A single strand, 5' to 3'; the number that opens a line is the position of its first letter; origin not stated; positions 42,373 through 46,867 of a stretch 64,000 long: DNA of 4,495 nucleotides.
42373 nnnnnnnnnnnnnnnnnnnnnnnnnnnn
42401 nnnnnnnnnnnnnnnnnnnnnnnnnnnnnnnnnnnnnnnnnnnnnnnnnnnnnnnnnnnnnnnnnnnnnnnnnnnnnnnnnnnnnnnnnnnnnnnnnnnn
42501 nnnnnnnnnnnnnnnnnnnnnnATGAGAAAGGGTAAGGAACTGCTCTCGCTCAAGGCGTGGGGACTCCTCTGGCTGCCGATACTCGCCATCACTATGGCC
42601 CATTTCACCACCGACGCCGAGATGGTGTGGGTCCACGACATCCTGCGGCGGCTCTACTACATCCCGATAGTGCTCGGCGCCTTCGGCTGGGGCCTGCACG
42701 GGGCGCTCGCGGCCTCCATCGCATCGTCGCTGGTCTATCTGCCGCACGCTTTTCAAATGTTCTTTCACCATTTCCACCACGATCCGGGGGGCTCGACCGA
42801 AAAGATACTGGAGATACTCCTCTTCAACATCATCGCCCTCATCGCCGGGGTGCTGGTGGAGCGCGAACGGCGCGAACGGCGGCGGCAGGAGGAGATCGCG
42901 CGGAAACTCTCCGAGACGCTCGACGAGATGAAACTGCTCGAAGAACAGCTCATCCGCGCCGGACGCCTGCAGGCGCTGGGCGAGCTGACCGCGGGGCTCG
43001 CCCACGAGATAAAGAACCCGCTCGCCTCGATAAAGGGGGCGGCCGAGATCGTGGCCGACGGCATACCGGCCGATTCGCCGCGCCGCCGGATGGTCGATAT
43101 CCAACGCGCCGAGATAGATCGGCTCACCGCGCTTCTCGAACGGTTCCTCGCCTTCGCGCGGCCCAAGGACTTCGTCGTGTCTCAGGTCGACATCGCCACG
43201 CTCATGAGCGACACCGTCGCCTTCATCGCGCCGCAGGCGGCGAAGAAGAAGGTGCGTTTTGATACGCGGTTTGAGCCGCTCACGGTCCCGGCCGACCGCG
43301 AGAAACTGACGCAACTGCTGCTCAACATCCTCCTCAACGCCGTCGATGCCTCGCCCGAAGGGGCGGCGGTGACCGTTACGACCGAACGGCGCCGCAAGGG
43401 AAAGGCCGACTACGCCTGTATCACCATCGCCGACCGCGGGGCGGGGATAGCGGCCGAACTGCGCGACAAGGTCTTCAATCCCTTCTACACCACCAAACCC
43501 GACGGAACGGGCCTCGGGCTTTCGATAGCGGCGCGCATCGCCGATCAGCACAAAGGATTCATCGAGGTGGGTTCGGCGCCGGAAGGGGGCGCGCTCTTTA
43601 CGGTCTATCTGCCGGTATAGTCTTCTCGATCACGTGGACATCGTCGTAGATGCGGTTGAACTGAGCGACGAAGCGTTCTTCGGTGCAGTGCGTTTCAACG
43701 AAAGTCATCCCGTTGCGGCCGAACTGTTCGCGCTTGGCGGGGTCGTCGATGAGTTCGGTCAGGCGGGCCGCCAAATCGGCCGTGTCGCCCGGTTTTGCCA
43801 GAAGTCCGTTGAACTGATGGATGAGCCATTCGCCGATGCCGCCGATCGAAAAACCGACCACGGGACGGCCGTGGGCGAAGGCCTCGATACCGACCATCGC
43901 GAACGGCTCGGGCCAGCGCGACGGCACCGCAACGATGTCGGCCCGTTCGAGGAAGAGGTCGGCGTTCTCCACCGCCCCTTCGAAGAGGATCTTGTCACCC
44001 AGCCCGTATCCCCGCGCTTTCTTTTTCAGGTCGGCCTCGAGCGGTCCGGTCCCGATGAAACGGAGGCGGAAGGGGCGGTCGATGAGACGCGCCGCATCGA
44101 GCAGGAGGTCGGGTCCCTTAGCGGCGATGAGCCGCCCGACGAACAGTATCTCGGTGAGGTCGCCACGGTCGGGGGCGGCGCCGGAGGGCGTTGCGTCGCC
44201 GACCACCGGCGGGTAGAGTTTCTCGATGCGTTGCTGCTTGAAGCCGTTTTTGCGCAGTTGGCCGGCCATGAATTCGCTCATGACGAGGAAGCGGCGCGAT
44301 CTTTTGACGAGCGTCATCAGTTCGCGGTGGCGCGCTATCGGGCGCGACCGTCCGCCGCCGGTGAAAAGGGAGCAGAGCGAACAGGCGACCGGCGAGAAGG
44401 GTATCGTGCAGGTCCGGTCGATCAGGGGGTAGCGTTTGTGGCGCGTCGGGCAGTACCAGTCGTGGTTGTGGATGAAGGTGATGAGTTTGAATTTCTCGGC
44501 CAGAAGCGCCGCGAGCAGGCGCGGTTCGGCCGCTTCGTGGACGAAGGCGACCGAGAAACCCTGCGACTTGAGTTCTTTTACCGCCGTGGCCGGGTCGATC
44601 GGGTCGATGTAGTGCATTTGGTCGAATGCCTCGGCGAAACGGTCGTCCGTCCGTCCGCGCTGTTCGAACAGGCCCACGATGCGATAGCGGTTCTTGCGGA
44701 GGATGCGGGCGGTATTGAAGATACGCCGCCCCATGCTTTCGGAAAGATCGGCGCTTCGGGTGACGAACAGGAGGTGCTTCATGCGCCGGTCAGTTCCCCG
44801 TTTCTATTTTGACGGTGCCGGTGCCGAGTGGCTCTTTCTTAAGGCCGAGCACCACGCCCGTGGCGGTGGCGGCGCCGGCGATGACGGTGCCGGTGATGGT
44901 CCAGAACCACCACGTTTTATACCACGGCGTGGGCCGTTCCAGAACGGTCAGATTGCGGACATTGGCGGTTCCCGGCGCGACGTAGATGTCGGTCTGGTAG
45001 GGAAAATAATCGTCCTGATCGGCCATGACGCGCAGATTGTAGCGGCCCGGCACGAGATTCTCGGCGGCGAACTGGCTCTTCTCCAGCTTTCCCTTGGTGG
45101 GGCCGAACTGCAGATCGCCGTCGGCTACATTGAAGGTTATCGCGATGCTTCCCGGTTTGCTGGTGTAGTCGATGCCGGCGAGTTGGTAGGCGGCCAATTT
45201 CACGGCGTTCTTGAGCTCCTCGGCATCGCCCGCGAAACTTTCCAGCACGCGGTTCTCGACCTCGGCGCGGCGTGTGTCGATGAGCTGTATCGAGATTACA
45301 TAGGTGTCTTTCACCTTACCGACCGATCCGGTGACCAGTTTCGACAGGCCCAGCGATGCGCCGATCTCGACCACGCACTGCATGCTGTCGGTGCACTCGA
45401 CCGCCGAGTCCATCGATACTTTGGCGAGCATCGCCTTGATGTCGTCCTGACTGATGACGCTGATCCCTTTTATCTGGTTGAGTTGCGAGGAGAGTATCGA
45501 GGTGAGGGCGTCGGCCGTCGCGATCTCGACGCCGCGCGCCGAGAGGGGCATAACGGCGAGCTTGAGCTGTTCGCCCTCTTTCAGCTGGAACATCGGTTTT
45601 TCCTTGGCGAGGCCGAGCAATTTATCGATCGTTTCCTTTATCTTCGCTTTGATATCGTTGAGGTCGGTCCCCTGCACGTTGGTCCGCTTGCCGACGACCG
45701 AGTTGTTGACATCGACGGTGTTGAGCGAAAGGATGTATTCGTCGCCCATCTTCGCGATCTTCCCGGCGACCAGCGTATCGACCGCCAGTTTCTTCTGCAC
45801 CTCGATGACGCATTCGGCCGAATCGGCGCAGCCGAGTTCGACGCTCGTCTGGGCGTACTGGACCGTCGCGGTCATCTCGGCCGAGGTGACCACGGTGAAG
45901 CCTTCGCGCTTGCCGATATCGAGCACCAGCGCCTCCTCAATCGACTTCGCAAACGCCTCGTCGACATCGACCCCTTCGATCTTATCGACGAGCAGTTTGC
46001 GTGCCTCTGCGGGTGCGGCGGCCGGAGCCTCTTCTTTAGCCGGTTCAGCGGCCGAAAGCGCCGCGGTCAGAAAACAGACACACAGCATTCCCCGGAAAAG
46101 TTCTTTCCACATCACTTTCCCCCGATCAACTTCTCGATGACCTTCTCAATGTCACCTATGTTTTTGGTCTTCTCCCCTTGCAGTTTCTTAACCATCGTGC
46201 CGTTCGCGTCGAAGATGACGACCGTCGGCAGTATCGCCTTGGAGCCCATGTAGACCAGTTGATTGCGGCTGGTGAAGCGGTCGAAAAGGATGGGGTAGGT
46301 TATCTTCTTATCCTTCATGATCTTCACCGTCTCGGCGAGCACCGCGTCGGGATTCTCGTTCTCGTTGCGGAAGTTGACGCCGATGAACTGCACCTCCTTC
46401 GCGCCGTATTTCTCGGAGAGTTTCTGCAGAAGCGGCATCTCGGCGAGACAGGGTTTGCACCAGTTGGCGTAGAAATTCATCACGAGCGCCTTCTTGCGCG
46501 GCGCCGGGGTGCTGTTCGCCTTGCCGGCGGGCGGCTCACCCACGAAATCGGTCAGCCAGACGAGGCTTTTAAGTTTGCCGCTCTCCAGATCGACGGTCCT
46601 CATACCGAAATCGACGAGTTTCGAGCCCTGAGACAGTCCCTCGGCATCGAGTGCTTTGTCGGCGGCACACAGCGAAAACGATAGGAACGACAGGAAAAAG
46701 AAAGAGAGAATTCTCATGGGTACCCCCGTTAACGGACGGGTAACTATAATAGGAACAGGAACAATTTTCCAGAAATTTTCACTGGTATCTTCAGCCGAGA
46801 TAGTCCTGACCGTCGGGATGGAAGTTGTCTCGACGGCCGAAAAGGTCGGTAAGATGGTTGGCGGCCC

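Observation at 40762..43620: ZraP/ZraSR-like layout: sigma54 two-component system facing a secreted metallothionein-like gene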

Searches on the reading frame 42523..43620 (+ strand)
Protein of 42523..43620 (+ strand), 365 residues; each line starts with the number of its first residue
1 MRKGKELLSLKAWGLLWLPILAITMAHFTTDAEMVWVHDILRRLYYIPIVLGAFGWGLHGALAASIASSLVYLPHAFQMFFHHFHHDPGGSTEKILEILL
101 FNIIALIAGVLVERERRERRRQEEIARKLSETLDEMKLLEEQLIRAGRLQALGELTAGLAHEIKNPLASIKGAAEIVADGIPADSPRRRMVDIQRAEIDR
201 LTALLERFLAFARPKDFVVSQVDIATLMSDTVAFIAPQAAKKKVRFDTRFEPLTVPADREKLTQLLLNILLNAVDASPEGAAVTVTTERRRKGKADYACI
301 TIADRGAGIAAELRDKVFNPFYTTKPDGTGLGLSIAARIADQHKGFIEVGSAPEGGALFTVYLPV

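Call 3: search_protein_families(library=pfam, proteins=[window:42523-43620:+], max_evalue=0.01)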
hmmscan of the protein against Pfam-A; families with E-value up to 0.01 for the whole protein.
window:42523-43620:+ (365 aa): 3 families
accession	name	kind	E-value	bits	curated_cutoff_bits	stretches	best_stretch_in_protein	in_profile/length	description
PF02518.31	HATPase_c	-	9.7e-25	87.6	26.4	1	258-364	2-108/111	Histidine kinase-, DNA gyrase B-, and HSP90-like ATPase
PF00512.31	HisKA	-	3.5e-14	53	26.9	1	152-214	2-63/66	His Kinase A (phospho-acceptor) domain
PF13493.11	DUF4118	-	2.9e-05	24.2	28.4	1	38-123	26-105/107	Domain of unknown function (DUF4118)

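Call 4: search_protein_families(library=ncbifam, proteins=[window:42523-43620:+], max_evalue=0.01)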
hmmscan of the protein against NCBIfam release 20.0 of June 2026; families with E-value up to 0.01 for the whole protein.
window:42523-43620:+ (365 aa): 83 families (the best 25 are shown)
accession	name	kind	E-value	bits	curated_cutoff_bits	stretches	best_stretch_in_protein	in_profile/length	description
NF008468.0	PRK11360.1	equivalog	2.8e-67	227.5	646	1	135-365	379-608/616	two-component system sensor histidine kinase AtoS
NF007688.0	PRK10364.1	equivalog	4.5e-57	193.8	479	1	107-365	208-451/460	two-component system sensor histidine kinase ZraS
NF010411.0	PRK13837.1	equivalog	5.5e-51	173.5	647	1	133-365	431-675/828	two-component system VirA-like sensor kinase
NF008312.0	PRK11100.1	equivalog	1e-37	130.1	356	1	123-364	233-473/477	two-component system sensor histidine kinase CreC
NF046044.1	PnpS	equivalog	3.7e-37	128.3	400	1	155-364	173-390/390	two-component system histidine kinase PnpS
NF052574.1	HisKinEspCMyxo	equivalog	4.9e-37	127.5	1200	1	136-364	401-636/785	serine histidine kinase EspC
NF046020.1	HisKinCckABruc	equivalog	7.9e-35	119.9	1000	1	122-364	450-706/868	cell cycle histidine kinase CckA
NF008293.1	PRK11073.1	equivalog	1.3e-33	116.7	240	1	133-365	111-347/349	nitrogen regulation protein NR(II)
NF046026.1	HisKinCckACaul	equivalog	1.4e-33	116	1000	1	135-365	285-532/678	cell cycle histidine kinase CckA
NF047466.1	hybrid_RR_LvrB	exception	3.9e-31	108.5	500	1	116-365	117-376/377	hybrid histidine kinase/response regulator LvrB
NF052573.1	HisKinEspAMyxo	equivalog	4.5e-31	107.6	1400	1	133-363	365-609/755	serine histidine kinase EspA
NF010076.0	PRK13557.1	subfamily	2.4e-30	105.5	631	1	139-365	150-394/540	histidine kinase famiy protein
NF053867.1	SprKinKinDBac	equivalog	2.7e-29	102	775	1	145-365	279-497/500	sporulation kinase KinD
NF038348.1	T2SS_HK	subfamily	3.3e-28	98.4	450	2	210-365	420-573/574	histidine kinase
NF041735.1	hist_kin_RppB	equivalog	8.9e-28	97.2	400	1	154-364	218-438/438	two-component system sensor histidine kinase RppB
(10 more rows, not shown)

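Call 59: predict_structure(alignment_id=A3)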
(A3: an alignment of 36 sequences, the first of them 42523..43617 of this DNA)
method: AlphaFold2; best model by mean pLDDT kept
length: 365 residues; sequences in the alignment: 36
mean_pLDDT: 82.3   pTM: 0.50
mean pLDDT of the five models: 82.3, 80.3, 78.5, 77.7, 74.1
residues with pLDDT >= 90: 92; 70-90: 222; 50-70: 46; < 50: 5
segments of 3 or more residues with pLDDT < 50: none
pLDDT, mean of each block of 10 residues (from residue 1): 65 86 89 86 87 87 85 77 76 80 83 86 82 69 52 60 78 89 91 88 72 69 95 88 93 93 90 88 95 93 86 77 61 80 92 88 95
secondary structure, 60 per line:
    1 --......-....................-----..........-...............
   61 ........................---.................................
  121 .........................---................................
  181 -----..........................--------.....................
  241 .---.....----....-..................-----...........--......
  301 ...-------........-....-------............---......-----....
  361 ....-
elements in order: H3-8 H10-29 H35-44 H46-84 H88-145 H149-180 H186-211 E220-223 H224-241 E245-249 E254-257 H259-276 E282-292 E295-303 H311-318 H320-323 H331-342 E346-351 E357-364

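Call 62: fold_search(model_id=the predicted structure, library=pdb)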
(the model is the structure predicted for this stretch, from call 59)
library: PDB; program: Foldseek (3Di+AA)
matches with E <= 10: 480; with E <= 0.001: 330
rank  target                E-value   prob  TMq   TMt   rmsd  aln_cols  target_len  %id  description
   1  9jfj_A                3.5e-19  1.00  0.38  0.58  16.0       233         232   36  Crystal structure of the cytoplasmic domain of ZraS in ADP-bound form (released 2025-03-26)
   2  9jfj_B                1.8e-18  1.00  0.42  0.60   6.1       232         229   37  Crystal structure of the cytoplasmic domain of ZraS in ADP-bound form (released 2025-03-26)
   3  9jfj_D                4.5e-18  1.00  0.42  0.59   6.3       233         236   36  Crystal structure of the cytoplasmic domain of ZraS in ADP-bound form (released 2025-03-26)
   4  9jfj_C                3.4e-17  1.00  0.38  0.58  16.8       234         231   36  Crystal structure of the cytoplasmic domain of ZraS in ADP-bound form (released 2025-03-26)
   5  7z8n_A                5.5e-15  1.00  0.36  0.44  27.6       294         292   23  GacS histidine kinase from Pseudomonas aeruginosa (released 2022-07-13)
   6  4biw_A                6.1e-15  1.00  0.40  0.57  11.0       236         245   23  Crystal structure of CpxAHDC (hexagonal form) (released 2014-02-12)
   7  4biu_D                1.2e-14  1.00  0.38  0.51  14.2       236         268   23  Crystal structure of CpxAHDC (orthorhombic form 1) (released 2014-02-12)
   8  8vc9_F                1.6e-14  1.00  0.45  0.43  21.2       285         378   26  Hybrid response regulator LvrB from Leptospira / phosphorylated REC form (released 2024-12-18)
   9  8a7f_A                1.8e-14  1.00  0.42  0.42  10.3       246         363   26  Crystal structure of a chimeric LOV-Histidine kinase SB2F1-I66R mutant (asymmetrical variant, trigonal form with long  (released 2024-01-10)
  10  4biy_A                1.8e-14  1.00  0.39  0.59  12.9       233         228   23  Crystal structure of CpxAHDC (monoclinic form 2) (released 2014-02-12)
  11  4biw_B                1.9e-14  1.00  0.37  0.55  17.4       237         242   23  Crystal structure of CpxAHDC (hexagonal form) (released 2014-02-12)
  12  4bix_B                2.1e-14  1.00  0.39  0.61  13.8       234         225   24  Crystal structure of CpxAHDC (monoclinic form 1) (released 2014-02-12)
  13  5lfk_B                2.1e-14  1.00  0.37  0.56  17.1       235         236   24  Crystal structure of CpxAHDC (hemiphosphorylated form) (released 2017-06-07)
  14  8vc9_D                2.1e-14  1.00  0.45  0.43  21.9       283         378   26  Hybrid response regulator LvrB from Leptospira / phosphorylated REC form (released 2024-12-18)
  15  4cb0_A                2.3e-14  1.00  0.40  0.58  10.8       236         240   24  Crystal structure of CpxAHDC in complex with ATP (hexagonal form) (released 2014-02-12)
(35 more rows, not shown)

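Call 64: list_cluster_members(proteins=[window:42523-43617:+, window:41160-42533:+, P0019, P0010])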
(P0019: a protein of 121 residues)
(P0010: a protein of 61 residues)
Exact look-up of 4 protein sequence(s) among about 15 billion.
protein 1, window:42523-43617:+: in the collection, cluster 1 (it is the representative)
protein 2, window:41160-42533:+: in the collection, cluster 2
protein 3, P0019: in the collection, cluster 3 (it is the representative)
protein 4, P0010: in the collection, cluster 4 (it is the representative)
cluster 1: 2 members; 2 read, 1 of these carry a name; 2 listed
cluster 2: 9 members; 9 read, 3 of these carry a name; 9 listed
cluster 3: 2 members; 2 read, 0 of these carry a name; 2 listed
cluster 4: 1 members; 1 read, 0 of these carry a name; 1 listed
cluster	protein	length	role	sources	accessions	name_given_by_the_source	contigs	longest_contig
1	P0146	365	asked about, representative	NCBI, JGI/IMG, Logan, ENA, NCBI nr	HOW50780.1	MAG TPA: ATP-binding protein [bacterium] | ATP-binding protein [bacterium]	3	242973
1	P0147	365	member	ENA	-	-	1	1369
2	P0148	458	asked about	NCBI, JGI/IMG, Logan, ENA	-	-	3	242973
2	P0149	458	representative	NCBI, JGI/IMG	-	-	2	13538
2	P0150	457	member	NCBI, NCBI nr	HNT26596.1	MAG TPA: sigma-54 dependent transcriptional regulator [bacterium] | sigma-54 dependent transcriptional regulator [bacterium]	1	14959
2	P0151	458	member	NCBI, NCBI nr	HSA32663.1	MAG TPA: sigma-54 dependent transcriptional regulator [bacterium] | sigma-54 dependent transcriptional regulator [bacterium]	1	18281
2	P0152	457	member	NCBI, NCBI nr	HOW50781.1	MAG TPA: sigma-54 dependent transcriptional regulator [bacterium] | sigma-54 dependent transcriptional regulator [bacterium]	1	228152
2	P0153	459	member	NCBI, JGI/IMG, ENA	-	-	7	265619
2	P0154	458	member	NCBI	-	-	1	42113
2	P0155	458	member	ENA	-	-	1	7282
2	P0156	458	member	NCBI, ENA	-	-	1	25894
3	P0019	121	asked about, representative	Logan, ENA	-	-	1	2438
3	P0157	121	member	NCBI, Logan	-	-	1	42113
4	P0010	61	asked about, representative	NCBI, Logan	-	-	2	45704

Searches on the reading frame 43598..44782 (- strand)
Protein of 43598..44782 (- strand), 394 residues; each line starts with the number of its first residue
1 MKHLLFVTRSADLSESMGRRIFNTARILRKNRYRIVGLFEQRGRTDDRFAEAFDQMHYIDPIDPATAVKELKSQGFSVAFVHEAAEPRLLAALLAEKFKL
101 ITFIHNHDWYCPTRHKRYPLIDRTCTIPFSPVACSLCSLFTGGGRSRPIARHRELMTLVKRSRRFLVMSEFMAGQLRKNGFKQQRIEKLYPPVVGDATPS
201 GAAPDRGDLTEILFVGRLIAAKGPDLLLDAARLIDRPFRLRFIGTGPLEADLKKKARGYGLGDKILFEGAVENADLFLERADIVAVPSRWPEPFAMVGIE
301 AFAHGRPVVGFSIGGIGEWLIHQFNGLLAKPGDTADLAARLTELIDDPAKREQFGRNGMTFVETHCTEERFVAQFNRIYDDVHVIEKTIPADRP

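Call 3: search_protein_families(library=pfam, proteins=[window:43598-44782:-], max_evalue=0.01)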
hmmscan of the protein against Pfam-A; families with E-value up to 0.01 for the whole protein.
window:43598-44782:- (394 aa): 6 families
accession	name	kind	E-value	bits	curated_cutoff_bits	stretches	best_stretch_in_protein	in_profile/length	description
PF00534.26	Glycos_transf_1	-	1.4e-34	119.6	26.4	1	209-358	15-169/172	Glycosyl transferases group 1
PF13692.12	Glyco_trans_1_4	-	5.7e-30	104.9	27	1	211-347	3-142/142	Glycosyl transferases group 1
PF20706.3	GT4-conflict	-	4e-07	29.8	26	1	179-328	167-328/385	Family 4 Glycosyltransferase in conflict systems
PF13439.12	Glyco_transf_4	-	1.3e-06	29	28.5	1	23-193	10-166/170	Glycosyltransferase Family 4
PF13579.12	Glyco_trans_4_4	-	0.00021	22.1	29.7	0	72-187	68-153/158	Glycosyl transferase 4-like domain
PF13524.12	Glyco_trans_1_2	-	0.00046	20.6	25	1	299-374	68-141/144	Glycosyl transferase-like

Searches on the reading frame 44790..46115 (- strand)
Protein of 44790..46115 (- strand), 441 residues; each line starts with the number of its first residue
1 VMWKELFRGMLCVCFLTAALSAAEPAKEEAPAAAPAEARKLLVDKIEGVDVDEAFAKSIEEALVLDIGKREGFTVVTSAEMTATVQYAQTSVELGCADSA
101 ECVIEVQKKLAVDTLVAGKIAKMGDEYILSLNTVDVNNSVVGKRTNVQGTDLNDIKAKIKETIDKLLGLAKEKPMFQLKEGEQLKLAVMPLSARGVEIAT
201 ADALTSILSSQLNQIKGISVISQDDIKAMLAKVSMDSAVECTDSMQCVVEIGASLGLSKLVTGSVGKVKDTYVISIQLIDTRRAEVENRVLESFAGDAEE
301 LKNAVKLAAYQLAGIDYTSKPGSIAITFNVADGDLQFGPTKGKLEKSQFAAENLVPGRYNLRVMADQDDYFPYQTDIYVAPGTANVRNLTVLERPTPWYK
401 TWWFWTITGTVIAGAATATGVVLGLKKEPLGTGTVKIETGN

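Call 3: search_protein_families(library=pfam, proteins=[window:44790-46115:-], max_evalue=0.01)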
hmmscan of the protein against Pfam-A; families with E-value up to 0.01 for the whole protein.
window:44790-46115:- (441 aa): 1 family
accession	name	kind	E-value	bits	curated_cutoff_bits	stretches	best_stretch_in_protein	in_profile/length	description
PF04052.18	TolB_N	-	0.00059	20.4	22.4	0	182-284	11-103/106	TolB amino-terminal domain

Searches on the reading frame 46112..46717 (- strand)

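Call 3: search_protein_families(library=pfam, proteins=[window:46112-46717:-], max_evalue=0.01)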
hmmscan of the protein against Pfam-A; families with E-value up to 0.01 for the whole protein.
window:46112-46717:- (201 aa): 5 families
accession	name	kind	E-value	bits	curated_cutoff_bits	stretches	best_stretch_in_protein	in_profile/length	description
PF08534.16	Redoxin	-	1.1e-14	54.9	26.6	1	74-193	27-147/148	Redoxin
PF00578.27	AhpC-TSA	-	1.5e-13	51.2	26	1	72-176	22-122/124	AhpC/TSA family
PF13905.12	Thioredoxin_8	-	2e-08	34.9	27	1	76-174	2-93/94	Thioredoxin-like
PF00085.26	Thioredoxin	-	2.2e-08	34.4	23.5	1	75-124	18-66/103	Thioredoxin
PF13098.12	Thioredoxin_2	-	0.00018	22.3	27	1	73-185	3-97/104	Thioredoxin-like domain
